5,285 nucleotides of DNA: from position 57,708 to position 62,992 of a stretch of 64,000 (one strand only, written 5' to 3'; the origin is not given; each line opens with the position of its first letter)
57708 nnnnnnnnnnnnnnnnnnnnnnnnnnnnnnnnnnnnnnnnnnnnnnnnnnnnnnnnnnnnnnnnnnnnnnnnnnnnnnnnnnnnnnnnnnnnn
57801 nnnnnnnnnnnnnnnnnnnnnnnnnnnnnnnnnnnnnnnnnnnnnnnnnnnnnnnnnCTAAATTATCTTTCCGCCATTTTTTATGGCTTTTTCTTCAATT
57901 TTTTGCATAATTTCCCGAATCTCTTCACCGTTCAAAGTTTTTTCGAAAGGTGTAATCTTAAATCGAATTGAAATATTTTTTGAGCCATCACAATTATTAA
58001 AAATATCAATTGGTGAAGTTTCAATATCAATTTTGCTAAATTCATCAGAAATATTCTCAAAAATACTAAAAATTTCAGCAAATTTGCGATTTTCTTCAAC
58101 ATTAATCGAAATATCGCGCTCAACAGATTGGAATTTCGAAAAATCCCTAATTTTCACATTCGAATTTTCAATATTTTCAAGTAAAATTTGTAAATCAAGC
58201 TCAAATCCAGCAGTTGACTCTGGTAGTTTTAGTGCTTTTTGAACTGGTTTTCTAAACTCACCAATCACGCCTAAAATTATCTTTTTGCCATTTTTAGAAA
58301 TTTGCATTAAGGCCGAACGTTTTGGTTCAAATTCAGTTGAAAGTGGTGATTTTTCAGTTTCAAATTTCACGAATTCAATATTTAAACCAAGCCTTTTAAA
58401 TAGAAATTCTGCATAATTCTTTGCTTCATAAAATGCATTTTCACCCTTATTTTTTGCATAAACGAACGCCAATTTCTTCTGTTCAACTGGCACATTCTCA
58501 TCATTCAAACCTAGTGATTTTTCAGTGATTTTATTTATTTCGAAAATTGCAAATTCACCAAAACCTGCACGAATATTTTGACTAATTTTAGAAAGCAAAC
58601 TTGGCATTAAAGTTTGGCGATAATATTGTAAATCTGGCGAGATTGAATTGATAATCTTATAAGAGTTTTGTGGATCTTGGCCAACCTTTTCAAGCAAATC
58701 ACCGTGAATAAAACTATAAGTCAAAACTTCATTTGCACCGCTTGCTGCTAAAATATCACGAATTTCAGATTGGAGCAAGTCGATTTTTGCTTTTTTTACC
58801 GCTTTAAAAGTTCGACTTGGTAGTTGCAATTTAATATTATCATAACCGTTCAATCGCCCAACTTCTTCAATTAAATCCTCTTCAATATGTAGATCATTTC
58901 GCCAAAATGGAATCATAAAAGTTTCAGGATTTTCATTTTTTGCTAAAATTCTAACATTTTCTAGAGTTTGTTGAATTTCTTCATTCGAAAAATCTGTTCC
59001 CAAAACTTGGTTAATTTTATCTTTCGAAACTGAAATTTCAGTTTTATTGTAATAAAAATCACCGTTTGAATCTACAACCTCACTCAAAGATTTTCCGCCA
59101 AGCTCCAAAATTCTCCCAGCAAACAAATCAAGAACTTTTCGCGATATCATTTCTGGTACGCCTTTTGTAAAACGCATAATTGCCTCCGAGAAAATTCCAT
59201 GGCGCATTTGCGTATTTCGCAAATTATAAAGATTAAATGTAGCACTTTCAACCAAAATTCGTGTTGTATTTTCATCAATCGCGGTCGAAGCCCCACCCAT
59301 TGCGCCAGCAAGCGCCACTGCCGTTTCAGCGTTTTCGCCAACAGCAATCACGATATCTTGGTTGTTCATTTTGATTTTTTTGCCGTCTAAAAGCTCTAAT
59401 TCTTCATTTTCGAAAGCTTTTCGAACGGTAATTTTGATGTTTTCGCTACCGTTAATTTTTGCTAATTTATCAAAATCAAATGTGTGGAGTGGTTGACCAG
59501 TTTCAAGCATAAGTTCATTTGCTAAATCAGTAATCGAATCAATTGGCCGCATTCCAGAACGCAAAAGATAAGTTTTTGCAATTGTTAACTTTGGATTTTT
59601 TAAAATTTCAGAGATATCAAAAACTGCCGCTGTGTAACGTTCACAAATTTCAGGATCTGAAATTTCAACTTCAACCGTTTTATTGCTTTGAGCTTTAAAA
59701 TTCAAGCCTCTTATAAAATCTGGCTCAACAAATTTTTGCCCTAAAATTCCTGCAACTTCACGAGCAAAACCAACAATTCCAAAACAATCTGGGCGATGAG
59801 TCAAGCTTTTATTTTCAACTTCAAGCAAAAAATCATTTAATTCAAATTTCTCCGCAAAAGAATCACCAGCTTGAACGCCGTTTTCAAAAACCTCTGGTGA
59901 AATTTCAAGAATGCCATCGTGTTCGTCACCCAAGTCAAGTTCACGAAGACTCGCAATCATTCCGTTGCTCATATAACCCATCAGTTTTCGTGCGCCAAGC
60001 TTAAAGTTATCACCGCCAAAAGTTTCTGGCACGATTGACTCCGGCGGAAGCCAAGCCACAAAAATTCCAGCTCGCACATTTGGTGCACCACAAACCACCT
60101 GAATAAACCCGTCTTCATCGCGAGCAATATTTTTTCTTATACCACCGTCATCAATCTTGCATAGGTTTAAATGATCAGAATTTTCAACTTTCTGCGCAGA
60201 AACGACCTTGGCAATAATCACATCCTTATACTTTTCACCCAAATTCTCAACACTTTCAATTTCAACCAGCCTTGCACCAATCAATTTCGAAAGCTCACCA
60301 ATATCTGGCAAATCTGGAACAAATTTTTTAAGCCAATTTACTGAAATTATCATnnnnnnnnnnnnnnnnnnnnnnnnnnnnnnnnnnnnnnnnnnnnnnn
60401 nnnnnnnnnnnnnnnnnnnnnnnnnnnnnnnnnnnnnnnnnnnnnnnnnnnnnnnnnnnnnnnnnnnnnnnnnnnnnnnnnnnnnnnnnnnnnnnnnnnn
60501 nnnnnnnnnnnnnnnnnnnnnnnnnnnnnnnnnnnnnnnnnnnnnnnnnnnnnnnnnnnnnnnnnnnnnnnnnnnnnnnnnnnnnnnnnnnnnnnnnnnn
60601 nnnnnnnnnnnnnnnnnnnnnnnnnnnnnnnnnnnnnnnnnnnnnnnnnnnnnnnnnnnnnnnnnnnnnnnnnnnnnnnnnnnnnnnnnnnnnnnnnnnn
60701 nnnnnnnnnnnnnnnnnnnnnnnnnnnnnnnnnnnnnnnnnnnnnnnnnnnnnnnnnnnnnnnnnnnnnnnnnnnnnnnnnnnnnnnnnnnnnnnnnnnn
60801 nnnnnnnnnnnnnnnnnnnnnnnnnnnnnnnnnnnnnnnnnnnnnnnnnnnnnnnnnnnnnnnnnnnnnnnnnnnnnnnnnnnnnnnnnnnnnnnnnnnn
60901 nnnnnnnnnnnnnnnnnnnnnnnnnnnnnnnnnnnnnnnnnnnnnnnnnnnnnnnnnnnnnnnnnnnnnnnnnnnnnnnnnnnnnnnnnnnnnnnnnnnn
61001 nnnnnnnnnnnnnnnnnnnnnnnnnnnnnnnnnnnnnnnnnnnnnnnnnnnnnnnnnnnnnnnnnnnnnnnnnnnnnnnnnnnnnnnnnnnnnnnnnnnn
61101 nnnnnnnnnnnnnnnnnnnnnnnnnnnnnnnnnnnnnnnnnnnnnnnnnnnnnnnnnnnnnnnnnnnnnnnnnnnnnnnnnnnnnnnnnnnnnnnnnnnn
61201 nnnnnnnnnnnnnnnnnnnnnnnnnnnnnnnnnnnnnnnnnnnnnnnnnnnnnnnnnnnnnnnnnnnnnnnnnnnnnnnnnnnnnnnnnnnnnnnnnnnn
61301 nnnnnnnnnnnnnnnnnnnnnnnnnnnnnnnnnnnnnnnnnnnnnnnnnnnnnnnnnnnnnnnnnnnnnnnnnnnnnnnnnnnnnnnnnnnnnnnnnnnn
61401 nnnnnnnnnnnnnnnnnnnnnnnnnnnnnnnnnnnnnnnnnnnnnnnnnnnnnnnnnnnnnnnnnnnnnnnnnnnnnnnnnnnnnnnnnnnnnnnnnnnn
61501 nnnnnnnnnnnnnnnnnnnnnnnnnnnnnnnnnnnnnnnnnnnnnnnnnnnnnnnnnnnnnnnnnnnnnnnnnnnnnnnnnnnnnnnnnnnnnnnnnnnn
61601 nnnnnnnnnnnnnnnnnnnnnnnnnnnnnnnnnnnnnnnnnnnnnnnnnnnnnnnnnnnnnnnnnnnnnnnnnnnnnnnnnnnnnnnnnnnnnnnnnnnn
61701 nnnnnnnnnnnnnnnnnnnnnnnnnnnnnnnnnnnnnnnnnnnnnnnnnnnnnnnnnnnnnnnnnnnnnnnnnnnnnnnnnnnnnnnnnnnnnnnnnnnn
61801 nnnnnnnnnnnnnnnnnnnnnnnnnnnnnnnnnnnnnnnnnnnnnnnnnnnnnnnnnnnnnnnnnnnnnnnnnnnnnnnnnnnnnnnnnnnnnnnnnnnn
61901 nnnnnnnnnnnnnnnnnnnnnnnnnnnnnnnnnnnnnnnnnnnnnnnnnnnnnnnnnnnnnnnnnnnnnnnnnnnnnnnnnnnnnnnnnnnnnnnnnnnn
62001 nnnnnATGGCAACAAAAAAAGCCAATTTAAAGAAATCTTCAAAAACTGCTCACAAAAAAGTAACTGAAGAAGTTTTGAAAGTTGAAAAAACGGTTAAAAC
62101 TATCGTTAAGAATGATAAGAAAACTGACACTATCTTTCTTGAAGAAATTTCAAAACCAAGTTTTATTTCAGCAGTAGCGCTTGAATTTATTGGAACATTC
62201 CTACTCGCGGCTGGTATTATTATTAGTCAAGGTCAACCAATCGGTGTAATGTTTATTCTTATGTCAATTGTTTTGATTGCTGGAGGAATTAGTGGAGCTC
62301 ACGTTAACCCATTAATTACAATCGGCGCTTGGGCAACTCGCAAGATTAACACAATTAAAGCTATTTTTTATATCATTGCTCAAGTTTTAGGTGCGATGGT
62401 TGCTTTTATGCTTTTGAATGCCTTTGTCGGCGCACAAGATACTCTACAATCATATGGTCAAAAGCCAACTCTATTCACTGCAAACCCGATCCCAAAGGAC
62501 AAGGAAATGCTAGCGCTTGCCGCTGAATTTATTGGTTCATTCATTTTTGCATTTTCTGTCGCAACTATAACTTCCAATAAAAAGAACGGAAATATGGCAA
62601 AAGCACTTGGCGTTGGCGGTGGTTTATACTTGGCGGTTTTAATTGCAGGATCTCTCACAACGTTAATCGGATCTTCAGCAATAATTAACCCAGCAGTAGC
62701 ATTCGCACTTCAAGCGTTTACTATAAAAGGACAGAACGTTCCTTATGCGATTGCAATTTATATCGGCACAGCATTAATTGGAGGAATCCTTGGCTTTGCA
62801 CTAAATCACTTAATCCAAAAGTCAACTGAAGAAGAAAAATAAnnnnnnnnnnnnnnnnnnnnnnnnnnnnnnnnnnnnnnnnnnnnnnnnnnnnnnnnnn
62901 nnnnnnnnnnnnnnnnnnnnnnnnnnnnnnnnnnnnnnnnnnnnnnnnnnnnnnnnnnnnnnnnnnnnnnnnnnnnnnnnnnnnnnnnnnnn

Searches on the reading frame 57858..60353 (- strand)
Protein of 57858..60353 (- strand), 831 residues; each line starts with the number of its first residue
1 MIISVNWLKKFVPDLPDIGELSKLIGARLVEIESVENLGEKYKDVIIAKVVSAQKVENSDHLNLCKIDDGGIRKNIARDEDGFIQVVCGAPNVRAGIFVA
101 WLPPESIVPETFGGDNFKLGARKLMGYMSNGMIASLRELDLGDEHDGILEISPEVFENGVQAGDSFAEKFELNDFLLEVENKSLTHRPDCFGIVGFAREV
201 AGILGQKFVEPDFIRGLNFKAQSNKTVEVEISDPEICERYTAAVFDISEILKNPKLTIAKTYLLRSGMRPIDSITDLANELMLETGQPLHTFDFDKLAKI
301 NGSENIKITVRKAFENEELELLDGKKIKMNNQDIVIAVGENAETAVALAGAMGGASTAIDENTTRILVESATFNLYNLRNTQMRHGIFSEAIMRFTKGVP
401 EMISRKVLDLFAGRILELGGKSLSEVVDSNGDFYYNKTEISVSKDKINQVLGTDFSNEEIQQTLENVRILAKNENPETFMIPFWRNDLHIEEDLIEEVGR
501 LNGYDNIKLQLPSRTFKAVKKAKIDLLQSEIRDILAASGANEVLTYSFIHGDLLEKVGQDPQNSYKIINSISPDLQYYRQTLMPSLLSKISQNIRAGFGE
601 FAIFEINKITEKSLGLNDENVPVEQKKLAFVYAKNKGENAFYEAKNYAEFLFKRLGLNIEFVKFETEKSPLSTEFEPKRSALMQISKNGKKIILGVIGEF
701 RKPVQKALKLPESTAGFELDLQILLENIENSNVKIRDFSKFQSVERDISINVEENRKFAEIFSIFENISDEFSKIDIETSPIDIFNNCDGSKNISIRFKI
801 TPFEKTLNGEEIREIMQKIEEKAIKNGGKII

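Call 6: search_protein_families(library=pfam, proteins=[window:57858-60353:-], max_evalue=0.001)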
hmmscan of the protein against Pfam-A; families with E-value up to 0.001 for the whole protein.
window:57858-60353:- (831 aa): 5 families
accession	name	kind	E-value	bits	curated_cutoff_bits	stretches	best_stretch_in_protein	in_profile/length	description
PF03483.22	B3_4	-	1.6e-40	139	29.3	1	237-419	2-173/174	B3/4 domain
PF17759.6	tRNA_synthFbeta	-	9e-36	123.8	22.4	1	507-721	1-214/214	Phenylalanyl tRNA synthetase beta chain CLM domain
PF03484.21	B5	-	4.4e-17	62.5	28.6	1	440-504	1-67/67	tRNA synthetase B5 domain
PF03147.19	FDX-ACB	-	3.4e-11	43.9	31.1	1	739-825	1-87/94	Ferredoxin-fold anticodon binding domain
PF01588.26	tRNA_bind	-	5.3e-11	42.9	27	1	45-154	1-90/96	Putative tRNA binding domain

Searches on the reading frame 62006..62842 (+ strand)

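Call 6: search_protein_families(library=pfam, proteins=[window:62006-62842:+], max_evalue=0.001)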
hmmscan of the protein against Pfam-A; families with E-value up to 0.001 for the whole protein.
window:62006-62842:+ (278 aa): 1 family
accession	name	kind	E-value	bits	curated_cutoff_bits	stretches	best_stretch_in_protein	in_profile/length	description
PF00230.25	MIP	-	3.7e-24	86.2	25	1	83-263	52-218/222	Major intrinsic protein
